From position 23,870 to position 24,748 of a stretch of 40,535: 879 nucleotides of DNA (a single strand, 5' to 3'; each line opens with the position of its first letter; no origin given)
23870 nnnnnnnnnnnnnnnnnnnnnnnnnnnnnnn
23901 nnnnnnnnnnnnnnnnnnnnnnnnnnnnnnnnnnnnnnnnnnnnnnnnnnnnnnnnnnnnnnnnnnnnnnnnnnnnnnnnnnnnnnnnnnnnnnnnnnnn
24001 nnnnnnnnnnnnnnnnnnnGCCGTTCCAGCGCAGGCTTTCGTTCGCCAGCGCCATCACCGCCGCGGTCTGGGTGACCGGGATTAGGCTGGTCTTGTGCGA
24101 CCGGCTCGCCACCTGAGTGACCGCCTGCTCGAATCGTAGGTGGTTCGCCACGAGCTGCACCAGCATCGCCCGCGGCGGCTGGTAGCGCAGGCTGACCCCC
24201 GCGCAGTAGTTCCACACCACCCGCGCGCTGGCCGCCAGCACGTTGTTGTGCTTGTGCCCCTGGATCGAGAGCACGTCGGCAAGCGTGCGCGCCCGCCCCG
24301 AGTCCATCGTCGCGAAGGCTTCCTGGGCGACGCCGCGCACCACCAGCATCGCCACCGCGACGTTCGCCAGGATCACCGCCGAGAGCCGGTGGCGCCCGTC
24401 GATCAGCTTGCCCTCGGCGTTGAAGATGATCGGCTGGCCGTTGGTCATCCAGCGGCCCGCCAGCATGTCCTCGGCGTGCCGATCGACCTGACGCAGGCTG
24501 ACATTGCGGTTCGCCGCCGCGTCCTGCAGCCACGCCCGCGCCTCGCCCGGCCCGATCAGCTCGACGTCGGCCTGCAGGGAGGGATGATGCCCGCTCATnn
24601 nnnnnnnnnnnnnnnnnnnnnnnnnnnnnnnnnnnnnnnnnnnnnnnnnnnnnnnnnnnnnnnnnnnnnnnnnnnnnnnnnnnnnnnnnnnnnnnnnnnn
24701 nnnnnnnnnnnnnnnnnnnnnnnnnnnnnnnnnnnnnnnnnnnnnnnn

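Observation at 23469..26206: Six-gene non-structural insert between the scaffold and major capsid genes (Cys-rich protein, Xre-HTH, ParB-like and small ORFs)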

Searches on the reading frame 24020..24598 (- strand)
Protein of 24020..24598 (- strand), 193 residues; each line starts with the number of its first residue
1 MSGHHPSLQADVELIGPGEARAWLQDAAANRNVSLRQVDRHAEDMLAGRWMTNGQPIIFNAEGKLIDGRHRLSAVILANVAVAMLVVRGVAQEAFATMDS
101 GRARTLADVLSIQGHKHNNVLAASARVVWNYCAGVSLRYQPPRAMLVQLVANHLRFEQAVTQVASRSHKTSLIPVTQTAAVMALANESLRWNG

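Call 9: search_dna_similar(query=window:24020-24598:-, collection=phages, mode=protein, max_rows=30)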
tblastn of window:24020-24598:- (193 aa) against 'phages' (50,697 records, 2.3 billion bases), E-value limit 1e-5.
Records with a match: 88; places in all: 88; records where one place covers at least 80% of the query: 18.
Best place of each record, by identity: <60% 88.
By first word of the organism name: Mycobacterium 29; Rhodococcus 9; Rhizobium 9; Vibrio 7; Brevundimonas 6; Pseudomonas 5; Propionibacterium 4; Gordonia 4; Nocardia 3; Prochlorococcus 3; and 7 more.
By host as written in the record: Mycobacterium smegmatis mc2 155 22; Rhodococcus equi NRRL B-16538 7; Brevundimonas pondensis LVF1 4; Propionibacterium freudenreichii 4; Prochlorococcus MED4 4; Vibrio breoganii 3; Microbacterium sp. R1 2; mycobacterium smegmatis mc2 155 2; and 31 more.
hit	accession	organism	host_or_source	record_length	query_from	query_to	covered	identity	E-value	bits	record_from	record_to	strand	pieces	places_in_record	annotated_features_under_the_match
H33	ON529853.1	Brevundimonas phage vB_BpoS-Bambus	Brevundimonas pondensis LVF1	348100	5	186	94%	36.3%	7e-29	117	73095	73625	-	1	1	hypothetical protein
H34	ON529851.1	Brevundimonas phage vB_BpoS-Marchewka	Brevundimonas pondensis LVF1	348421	5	186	94%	36.3%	7e-29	117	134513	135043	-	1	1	hypothetical protein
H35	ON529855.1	Brevundimonas phage vB_BpoS-Domovoi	Brevundimonas pondensis EIF1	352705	5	186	94%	35.2%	5e-28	115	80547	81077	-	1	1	hypothetical protein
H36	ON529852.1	Brevundimonas phage vB_BpoS-Kabachok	Brevundimonas pondensis LVF1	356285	5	186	94%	35.2%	5e-28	115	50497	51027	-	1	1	hypothetical protein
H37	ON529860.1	Brevundimonas phage vB_BpoS-Papperlapapp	Brevundimonas pondensis LVF1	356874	5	186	94%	35.2%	5e-28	115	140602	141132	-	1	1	hypothetical protein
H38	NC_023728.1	Mycobacterium phage DeadP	Mycobacterium smegmatis mc2 155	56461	12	159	77%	38.2%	3e-21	96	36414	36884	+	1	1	52: hypothetical protein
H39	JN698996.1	Mycobacterium phage DeadP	Mycobacterium smegmatis mc2 155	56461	12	159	77%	38.2%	3e-21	96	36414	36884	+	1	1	52: hypothetical protein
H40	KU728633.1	Mycobacterium phage Bipper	Mycobacterium smegmatis mc2 155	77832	20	163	75%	38.1%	1e-12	71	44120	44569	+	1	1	63: HTH DNA binding protein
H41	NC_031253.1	Mycobacterium phage Bipper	Mycobacterium smegmatis mc2 155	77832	20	163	75%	38.1%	1e-12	71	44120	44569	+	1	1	63: HTH DNA binding protein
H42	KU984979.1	Propionibacterium phage PFR1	Propionibacterium freudenreichii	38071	12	186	91%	29.4%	4e-13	72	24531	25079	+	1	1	hypothetical protein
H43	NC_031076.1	Propionibacterium phage PFR1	Propionibacterium freudenreichii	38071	12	186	91%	29.4%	4e-13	72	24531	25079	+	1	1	hypothetical protein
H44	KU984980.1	Propionibacterium phage PFR2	Propionibacterium freudenreichii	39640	12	186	91%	29.4%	4e-13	72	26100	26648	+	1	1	hypothetical protein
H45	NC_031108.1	Propionibacterium phage PFR2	Propionibacterium freudenreichii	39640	12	186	91%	29.4%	4e-13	72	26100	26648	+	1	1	hypothetical protein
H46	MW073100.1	Microbacterium phage vB_MoxS-R1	Microbacterium sp. R1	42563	15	134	62%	42.7%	9e-22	97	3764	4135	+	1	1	hypothetical protein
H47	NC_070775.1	Microbacterium phage vB_MoxS-R1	Microbacterium sp. R1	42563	15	134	62%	42.7%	9e-22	97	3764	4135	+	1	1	hypothetical protein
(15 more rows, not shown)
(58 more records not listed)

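Call 31: find_homologous_proteins(query=window:24020-24598:-)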
Query window:24020-24598:- (193 aa): 11 proteins with E <= 0.001 among 401 candidates.
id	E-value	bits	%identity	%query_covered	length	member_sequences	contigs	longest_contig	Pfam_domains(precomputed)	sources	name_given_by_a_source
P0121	3.3e-119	413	100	100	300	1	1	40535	-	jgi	jgi:hypothetical protein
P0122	1.1e-92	327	79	100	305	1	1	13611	-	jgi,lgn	jgi:hypothetical protein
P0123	8.6e-70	252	60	100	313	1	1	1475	-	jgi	jgi:hypothetical protein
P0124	6.2e-49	184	52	97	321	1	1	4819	-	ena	-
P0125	7.4e-39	151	44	96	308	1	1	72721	-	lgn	-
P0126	2.0e-38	150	44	93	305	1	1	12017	-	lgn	-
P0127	5.1e-25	106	39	93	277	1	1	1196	-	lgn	-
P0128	2.0e-22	98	41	76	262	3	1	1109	-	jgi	jgi:hypothetical protein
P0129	2.0e-21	95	42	60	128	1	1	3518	-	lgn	-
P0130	7.4e-20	90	43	64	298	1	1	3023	-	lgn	-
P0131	6.9e-17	80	44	52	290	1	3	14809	-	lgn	-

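Call 33: search_protein_families(library=ncbifam, proteins=[P0123], max_evalue=0.1)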
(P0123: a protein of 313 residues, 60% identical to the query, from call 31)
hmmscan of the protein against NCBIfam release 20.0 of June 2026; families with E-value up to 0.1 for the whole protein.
P0123 (313 aa): 0 families

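Call 34: search_protein_families(library=padloc, proteins=[P0123], max_evalue=0.1)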
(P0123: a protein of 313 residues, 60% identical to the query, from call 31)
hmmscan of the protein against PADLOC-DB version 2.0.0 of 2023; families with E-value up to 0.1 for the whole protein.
P0123 (313 aa): 0 families

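Call 36: search_solved_structures(query=A3, max_evalue=1, show_alignments=2)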
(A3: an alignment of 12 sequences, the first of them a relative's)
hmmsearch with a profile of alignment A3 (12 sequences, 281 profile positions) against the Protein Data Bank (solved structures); distinct sequences matched with E-value up to 1: 0.

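Call 37: find_related_loci(query=A3, collection=viral_contigs, flank=6000)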
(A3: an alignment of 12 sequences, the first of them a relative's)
Query A3 (313 aa) in viral_contigs; peptide patterns used: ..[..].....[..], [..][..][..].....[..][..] (x = any residue, [..] = any of these).
600 stretches matched a pattern (row limit reached: there are more); 548 encode a relative of the query (tblastn E <= 1e-3); the best 80 are kept; 80 distinct loci.
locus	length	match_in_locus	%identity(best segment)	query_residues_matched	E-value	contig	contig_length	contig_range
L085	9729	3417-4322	45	11-313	1e-73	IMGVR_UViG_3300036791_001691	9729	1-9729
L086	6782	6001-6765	41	6-264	6e-56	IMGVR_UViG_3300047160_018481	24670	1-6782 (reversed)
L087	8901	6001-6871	50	14-307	7e-67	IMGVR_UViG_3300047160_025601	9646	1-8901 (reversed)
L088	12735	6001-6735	31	15-263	4e-35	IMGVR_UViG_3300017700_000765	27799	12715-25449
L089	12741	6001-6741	34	11-262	2e-35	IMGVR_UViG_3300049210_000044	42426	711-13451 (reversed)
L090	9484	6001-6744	35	14-259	3e-34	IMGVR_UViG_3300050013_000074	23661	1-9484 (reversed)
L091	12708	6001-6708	32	15-256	2e-34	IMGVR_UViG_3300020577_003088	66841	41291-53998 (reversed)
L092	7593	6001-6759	33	8-265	5e-33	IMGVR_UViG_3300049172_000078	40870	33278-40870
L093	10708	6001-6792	35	10-273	6e-33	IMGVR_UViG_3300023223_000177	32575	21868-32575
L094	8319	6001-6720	33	10-250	3e-31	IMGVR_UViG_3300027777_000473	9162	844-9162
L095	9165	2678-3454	29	1-262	5e-31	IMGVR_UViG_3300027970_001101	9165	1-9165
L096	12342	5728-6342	34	15-222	1e-30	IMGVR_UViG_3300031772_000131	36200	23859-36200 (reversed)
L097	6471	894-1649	28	9-262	1e-30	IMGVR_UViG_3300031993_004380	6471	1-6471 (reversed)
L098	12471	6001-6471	38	7-168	2e-30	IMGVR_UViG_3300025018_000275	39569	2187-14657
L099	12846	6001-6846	30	7-288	5e-30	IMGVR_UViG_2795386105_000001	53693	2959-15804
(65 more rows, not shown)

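Call 41: find_encoding_contigs(protein=P0123, flank=3000, max_places=3)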
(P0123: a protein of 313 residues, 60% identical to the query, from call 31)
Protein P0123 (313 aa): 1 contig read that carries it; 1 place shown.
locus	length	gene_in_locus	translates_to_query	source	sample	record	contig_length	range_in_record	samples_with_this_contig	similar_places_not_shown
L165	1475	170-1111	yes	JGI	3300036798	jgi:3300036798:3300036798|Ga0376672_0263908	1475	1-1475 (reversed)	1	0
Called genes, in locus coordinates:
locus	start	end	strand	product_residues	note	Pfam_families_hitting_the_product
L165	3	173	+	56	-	?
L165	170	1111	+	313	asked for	-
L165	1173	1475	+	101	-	?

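Call 46: search_protein_families(library=pfam, alignment_id=A5, max_evalue=0.01)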
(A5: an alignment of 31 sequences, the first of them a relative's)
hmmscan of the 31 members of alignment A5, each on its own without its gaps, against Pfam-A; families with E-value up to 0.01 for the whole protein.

A. member 1, P0123 (313 aa): 0 families

B. families by the number of members that match (of 31 scanned): 1 family
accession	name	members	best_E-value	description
PF14072.11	DndB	1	0.0045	DNA-sulfur modification-associated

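Call 47: search_solved_structures(query=A5, max_evalue=10, show_alignments=2)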
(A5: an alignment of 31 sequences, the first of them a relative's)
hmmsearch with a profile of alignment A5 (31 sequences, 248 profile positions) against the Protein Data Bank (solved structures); distinct sequences matched with E-value up to 10: 0.

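Call 48: find_homologous_proteins(query=A5, max_evalue=0.00001)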
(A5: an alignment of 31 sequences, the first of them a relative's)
Query A5 (31 sequences) (313 aa, profile of the alignment): 351 proteins with E <= 0.00001 among 8000 candidates; the best 120 are listed.
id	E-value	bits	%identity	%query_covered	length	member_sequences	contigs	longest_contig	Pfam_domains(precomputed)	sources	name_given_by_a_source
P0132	6.7e-132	457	32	81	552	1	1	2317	-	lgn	-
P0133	3.0e-79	285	28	81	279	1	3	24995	-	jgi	jgi:hypothetical protein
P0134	7.2e-76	274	35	80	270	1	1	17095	-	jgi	-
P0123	1.3e-73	266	100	100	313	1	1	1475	-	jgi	jgi:hypothetical protein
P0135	4.0e-73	265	28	78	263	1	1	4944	-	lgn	-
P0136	1.6e-72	263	31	81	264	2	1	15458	-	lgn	-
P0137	1.8e-72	262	40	38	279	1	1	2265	-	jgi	-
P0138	1.4e-71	259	28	79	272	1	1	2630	-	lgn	-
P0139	1.8e-71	259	39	94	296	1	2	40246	-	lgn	-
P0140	2.4e-71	259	30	82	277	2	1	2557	-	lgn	-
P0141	4.2e-71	258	38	70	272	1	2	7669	-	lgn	-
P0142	8.7e-71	257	31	78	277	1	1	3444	-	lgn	-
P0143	2.8e-70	255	29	82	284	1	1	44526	-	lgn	-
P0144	3.5e-70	255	38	47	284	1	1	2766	-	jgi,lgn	jgi:hypothetical protein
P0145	6.2e-70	254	40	80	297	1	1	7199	-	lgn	-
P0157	1.9e-67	246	38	88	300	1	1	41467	-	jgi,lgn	jgi:hypothetical protein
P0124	2.7e-64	236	49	95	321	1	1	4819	-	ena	-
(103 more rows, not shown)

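Call 58: predict_structure(alignment_id=A6)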
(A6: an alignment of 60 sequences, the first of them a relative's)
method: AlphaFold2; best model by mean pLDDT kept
length: 313 residues; sequences in the alignment: 60
mean_pLDDT: 91.2   pTM: 0.81
mean pLDDT of the five models: 91.2, 90.1, 90.0, 88.8, 88.8
residues with pLDDT >= 90: 236; 70-90: 57; 50-70: 18; < 50: 2
segments of 3 or more residues with pLDDT < 50: none
pLDDT, mean of each block of 10 residues (from residue 1): 75 98 91 90 94 92 95 98 97 80 86 93 98 95 94 97 90 90 98 97 96 97 91 77 97 98 95 97 95 66 75 75
secondary structure, 60 per line:
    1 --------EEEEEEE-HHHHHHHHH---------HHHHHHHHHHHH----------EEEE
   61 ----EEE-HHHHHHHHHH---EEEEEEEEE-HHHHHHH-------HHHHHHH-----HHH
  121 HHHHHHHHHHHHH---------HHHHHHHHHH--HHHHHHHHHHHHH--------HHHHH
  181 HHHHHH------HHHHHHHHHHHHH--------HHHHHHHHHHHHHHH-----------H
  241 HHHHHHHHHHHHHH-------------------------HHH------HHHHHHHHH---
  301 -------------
elements in order: E9-15 H17-25 H35-46 E57-60 E65-67 H69-78 E82-90 H92-98 H106-112 H118-133 H143-152 H155-167 H176-186 H193-205 H214-228 H240-254 H289-297

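Call 60: fold_search(model_id=the predicted structure, library=pdb)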
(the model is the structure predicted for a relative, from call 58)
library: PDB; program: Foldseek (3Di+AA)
matches with E <= 10: 66; with E <= 0.001: 0
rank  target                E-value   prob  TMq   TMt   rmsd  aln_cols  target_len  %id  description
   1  7bnr_A                4.4e-03  1.00  0.32  0.45   9.0       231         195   11  Crystal structure of a ParB Q52A mutant from Myxococcus xanthus bound to CTPyS (released 2021-09-08)
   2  5k5d_A                4.4e-03  0.94  0.20  0.24  15.8       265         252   15  Structure of the C2221 form of Pnob8-like ParB-N domain (released 2016-06-15)
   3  5k5d_C                6.5e-03  0.87  0.21  0.26  15.8       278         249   16  Structure of the C2221 form of Pnob8-like ParB-N domain (released 2016-06-15)
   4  7o0n_A                2.0e-02  0.98  0.29  0.42   9.4       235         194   12  Crystal structure of a ParB E93A mutant from Myxococcus xanthus bound to CDP and monothiophosphate (released 2021-09-15)
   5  7bnr_B                2.1e-02  0.98  0.30  0.41   9.4       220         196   12  Crystal structure of a ParB Q52A mutant from Myxococcus xanthus bound to CTPyS (released 2021-09-08)
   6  6sdk_A                5.7e-02  0.96  0.31  0.43   9.5       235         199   12  Crystal structure of bacterial ParB dimer bound to CDP (released 2019-10-23)
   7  7ng0                  8.9e-02  0.90  0.29  0.41   9.1       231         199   11  Crystal structure of N- and C-terminally truncated Geobacillus thermoleovorans nucleoid occlusion protein Noc (released 2021-02-17)
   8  7ol9_B                8.9e-02  0.77  0.24  0.33  14.6       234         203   10  Crystal structure of C-terminally truncated Bacillus subtilis nucleoid occlusion protein (Noc) complexed to the Noc-bi (released 2022-03-09)
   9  6ryk_B                9.5e-01  0.60  0.22  0.42   5.2       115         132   18  Crystal structure of the ParB-like protein PadC (released 2020-01-22)
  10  5uje                  1.7e+00  0.57  0.18  0.23   3.9        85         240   15  SbnI with C-terminal truncation from Staphylococcus aureus (released 2018-01-24)
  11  6q9b_D5               1.8e+00  0.04  0.12  0.08  19.9       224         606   12  CI Membrane Arm focused refinement from Ovine respiratory SC I+III2 (released 2019-08-21)
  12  9unw_I                2.2e+00  0.04  0.16  0.19  19.1       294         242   12  mouse PDCD5-TRiC complex (released 2026-03-25)
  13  6zkm_L                2.2e+00  0.04  0.12  0.08  18.6       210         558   10  Complex I inhibited by rotenone, open2 (released 2020-10-07)
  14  5cwp                  2.7e+00  0.06  0.16  0.19  14.7       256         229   15  Crystal structure of de novo designed helical repeat protein DHR79 (released 2015-12-16)
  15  6cwo_B                3.3e+00  0.02  0.12  0.12  21.1       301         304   10  X-ray crystal structure of Flavobacterium johnsoniae dimanganese(II) ribonucleotide reductase beta subunit (aerobic) (released 2018-06-27)
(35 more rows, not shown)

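Call 81: find_encoding_contigs(protein=P0157, flank=10000, max_places=1)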
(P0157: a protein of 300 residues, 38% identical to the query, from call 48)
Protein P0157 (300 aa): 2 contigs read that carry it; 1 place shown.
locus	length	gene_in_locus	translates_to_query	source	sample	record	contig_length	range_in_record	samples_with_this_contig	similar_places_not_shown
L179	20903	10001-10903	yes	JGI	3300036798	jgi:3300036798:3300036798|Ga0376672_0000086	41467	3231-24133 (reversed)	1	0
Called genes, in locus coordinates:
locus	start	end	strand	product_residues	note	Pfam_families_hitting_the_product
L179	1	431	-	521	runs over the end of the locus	-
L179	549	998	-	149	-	PF20901:Sf6_terminase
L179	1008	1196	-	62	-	-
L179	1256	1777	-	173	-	PF07750:GcrA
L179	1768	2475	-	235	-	-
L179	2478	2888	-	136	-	-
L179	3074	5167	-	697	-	PF09250:Prim-Pol, PF13481:AAA_25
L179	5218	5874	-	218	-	-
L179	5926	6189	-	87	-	-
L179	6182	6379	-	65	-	-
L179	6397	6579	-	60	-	-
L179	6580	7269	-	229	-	PF00145:DNA_methylase (faint)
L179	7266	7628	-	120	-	-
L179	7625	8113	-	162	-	-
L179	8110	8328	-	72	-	-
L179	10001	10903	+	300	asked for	-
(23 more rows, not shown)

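Call 86: find_encoding_contigs(protein=P0124, flank=5000, max_places=1)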
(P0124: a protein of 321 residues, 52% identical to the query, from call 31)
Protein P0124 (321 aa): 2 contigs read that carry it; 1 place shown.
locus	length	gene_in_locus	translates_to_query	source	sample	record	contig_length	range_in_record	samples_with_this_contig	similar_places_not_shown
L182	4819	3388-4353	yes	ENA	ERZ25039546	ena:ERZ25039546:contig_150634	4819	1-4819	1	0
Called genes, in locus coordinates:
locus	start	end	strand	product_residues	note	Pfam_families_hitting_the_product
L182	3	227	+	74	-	?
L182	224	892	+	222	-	-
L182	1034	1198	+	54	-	-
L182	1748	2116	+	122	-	-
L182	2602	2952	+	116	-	-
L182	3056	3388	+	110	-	-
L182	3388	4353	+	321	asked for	-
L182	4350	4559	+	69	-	-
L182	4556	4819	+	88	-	?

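Call 87: find_encoding_contigs(protein=P0125, flank=6000, max_places=1)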
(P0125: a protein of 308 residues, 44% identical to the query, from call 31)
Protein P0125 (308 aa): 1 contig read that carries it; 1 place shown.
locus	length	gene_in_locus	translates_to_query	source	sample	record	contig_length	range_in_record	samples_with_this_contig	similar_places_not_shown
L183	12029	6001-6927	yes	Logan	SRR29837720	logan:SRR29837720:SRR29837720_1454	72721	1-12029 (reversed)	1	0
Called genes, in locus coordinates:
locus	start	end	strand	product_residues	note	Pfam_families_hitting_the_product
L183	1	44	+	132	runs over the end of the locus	-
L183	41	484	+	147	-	-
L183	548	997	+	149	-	-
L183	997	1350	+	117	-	-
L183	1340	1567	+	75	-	-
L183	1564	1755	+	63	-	-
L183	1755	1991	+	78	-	-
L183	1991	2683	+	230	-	-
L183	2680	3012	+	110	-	-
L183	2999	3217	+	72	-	-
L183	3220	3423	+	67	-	-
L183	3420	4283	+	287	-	-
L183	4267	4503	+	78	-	-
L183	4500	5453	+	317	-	-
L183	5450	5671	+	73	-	-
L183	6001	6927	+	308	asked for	-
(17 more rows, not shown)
